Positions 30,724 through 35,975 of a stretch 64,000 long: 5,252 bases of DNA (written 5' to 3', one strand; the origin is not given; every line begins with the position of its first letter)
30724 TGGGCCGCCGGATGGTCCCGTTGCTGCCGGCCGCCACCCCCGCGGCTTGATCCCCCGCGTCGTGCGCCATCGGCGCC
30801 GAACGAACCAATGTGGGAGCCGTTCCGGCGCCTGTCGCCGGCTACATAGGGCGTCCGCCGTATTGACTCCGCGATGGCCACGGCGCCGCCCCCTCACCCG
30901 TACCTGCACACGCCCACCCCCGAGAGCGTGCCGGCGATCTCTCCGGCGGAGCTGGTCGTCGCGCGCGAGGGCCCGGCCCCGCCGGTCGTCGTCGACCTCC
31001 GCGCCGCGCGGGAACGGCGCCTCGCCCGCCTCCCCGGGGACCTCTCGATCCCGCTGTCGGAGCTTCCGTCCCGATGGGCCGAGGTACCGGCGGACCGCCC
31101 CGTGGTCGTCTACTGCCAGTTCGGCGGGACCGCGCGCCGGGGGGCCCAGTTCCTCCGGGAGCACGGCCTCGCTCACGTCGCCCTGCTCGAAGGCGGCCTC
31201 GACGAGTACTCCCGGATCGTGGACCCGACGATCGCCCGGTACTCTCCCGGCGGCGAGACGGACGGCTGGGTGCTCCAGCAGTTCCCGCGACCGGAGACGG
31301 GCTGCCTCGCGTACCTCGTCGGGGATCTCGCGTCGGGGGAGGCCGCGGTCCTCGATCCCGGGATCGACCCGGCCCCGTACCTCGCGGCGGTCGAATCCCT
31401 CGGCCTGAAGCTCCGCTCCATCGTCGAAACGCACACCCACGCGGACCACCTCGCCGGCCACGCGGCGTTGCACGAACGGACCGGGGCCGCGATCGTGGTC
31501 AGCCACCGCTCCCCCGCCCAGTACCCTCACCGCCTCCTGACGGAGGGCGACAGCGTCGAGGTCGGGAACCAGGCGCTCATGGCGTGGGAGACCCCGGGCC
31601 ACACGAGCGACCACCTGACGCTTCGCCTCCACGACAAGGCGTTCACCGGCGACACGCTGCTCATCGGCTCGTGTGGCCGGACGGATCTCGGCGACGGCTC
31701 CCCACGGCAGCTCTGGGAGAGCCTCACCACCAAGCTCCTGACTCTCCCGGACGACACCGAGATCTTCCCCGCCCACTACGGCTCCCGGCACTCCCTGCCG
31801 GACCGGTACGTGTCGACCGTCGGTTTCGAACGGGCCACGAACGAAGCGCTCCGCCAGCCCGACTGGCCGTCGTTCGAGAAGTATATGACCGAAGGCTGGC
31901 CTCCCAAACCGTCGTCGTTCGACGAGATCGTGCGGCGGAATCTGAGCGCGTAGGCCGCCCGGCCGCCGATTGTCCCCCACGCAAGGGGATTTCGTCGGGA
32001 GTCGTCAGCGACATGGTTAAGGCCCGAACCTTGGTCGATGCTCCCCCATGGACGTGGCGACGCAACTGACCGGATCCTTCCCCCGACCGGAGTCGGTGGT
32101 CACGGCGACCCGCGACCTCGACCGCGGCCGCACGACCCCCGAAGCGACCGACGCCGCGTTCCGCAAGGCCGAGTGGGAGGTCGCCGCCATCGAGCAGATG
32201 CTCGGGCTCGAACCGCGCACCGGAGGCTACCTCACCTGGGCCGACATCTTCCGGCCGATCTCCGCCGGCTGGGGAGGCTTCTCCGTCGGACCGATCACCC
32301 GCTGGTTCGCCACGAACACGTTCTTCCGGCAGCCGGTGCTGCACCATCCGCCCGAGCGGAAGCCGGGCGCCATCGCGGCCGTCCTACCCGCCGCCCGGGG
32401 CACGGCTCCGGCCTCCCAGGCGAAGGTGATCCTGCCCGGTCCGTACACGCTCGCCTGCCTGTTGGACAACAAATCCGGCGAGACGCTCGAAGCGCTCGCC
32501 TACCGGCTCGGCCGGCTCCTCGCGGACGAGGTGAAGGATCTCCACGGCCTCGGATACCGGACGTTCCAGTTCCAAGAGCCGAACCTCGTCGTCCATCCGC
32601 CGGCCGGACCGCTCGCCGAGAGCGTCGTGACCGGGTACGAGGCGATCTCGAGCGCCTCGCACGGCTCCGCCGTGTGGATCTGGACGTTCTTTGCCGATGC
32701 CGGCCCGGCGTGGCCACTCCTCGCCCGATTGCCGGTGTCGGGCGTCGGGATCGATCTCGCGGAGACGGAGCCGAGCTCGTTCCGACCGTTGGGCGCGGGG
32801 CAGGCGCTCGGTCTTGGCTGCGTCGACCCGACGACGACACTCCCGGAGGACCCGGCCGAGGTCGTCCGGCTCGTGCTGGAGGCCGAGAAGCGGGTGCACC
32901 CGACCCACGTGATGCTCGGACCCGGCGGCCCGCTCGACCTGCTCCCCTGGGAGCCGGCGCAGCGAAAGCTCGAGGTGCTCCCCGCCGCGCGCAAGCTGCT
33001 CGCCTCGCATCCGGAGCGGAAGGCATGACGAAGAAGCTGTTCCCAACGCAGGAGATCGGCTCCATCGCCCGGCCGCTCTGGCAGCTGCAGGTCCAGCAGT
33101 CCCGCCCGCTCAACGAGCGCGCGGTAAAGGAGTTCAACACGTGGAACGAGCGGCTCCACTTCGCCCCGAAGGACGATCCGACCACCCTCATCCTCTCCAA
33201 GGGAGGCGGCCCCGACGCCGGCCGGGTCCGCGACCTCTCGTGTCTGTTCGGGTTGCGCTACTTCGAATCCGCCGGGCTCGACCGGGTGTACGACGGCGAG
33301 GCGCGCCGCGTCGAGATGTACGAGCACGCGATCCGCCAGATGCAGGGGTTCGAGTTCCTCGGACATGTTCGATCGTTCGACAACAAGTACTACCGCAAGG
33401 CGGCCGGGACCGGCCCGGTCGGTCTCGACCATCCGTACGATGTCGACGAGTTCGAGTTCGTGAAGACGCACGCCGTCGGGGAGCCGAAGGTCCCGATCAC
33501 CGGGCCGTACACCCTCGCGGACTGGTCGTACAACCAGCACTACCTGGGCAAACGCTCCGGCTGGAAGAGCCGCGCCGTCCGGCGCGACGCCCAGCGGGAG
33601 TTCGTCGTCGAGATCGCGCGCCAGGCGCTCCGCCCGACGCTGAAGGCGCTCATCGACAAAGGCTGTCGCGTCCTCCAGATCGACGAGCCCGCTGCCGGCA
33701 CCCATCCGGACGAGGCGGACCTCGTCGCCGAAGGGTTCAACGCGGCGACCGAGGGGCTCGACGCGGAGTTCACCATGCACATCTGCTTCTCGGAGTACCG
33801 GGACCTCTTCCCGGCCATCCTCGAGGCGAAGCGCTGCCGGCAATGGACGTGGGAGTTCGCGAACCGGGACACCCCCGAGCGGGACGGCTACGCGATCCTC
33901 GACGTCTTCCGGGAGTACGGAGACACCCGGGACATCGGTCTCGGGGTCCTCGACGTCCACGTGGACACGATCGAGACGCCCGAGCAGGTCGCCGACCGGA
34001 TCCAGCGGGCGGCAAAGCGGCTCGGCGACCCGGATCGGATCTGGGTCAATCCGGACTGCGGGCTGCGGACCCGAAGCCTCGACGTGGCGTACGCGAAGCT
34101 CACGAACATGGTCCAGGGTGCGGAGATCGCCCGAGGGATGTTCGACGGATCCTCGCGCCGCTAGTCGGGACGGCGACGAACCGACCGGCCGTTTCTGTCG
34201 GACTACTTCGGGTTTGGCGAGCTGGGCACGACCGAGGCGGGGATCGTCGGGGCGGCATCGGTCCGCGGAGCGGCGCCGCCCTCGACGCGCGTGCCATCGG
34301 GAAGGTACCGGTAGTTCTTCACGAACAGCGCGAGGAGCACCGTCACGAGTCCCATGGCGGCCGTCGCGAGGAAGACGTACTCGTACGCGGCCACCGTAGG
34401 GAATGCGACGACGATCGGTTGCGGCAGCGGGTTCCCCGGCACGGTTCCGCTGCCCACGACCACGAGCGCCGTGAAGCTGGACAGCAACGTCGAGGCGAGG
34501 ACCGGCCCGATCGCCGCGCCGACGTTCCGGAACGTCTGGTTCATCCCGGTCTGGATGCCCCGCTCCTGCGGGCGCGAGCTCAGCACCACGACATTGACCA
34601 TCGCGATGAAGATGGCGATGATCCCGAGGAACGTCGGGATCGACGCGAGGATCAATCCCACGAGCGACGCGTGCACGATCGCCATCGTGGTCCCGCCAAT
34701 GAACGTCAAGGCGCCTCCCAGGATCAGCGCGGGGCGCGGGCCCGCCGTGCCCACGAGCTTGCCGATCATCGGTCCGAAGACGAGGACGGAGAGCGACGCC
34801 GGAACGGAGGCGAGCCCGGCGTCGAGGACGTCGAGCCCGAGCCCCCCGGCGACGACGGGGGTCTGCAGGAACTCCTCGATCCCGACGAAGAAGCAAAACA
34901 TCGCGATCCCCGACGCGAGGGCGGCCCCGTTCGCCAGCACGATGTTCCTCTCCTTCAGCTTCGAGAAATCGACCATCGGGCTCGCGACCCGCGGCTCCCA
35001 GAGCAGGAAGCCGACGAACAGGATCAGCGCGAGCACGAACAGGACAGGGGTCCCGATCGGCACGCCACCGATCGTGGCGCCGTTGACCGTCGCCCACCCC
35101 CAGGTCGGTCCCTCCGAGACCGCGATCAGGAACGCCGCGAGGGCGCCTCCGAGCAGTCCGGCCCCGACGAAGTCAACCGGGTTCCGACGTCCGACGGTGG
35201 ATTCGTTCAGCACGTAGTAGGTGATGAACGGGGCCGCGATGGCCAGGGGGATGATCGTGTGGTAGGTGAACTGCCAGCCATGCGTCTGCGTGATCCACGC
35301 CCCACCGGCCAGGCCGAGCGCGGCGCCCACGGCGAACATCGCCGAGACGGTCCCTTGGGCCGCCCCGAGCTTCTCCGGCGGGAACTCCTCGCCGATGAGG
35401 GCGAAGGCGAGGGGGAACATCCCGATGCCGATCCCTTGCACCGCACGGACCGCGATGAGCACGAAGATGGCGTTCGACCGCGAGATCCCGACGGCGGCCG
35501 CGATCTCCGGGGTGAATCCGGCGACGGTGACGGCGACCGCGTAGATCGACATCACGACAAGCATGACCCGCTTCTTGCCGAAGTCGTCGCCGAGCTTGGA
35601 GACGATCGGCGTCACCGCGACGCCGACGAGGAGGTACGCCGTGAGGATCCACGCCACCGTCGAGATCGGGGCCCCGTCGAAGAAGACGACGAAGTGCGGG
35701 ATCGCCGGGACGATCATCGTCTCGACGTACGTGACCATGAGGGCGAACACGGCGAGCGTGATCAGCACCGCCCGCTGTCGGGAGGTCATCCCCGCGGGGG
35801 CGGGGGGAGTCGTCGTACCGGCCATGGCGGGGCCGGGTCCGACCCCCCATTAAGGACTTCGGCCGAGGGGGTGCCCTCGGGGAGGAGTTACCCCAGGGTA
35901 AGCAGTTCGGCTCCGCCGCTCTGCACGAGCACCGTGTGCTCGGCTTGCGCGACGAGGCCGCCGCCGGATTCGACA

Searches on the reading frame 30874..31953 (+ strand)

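Call 77: search_protein_families(library=pfam, proteins=[window:30874-31953:+], max_evalue=0.0001)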
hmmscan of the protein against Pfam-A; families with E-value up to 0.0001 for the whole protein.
window:30874-31953:+ (359 aa): 2 families
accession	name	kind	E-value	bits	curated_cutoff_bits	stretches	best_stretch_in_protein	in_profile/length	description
PF00753.33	Lactamase_B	-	2.4e-17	64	22.7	1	141-301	3-196/196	Metallo-beta-lactamase superfamily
PF00581.25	Rhodanese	-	1.8e-12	48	22.2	1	33-113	11-100/102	Rhodanese-like domain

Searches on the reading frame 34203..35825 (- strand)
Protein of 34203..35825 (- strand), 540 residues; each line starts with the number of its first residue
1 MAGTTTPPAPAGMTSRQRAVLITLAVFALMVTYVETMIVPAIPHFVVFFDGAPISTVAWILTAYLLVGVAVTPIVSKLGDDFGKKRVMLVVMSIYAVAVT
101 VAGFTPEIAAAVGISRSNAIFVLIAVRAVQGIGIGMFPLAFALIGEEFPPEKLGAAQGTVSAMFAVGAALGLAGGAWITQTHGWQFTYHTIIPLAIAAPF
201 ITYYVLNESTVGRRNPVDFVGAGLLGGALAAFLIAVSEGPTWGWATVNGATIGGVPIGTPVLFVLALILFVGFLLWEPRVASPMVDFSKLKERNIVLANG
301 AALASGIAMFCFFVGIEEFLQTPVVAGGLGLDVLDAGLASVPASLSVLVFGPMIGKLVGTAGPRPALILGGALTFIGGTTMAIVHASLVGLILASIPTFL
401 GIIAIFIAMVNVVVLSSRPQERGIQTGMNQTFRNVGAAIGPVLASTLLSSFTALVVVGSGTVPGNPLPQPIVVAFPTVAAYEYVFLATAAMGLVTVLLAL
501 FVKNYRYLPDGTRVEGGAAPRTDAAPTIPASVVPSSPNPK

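Call 77: search_protein_families(library=pfam, proteins=[window:34203-35825:-], max_evalue=0.0001)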
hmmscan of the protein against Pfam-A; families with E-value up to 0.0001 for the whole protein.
window:34203-35825:- (540 aa): 1 family
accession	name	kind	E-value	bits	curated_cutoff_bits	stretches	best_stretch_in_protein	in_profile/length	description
PF07690.21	MFS_1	-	4.4e-46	157.8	33.4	2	25-441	2-347/347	Major Facilitator Superfamily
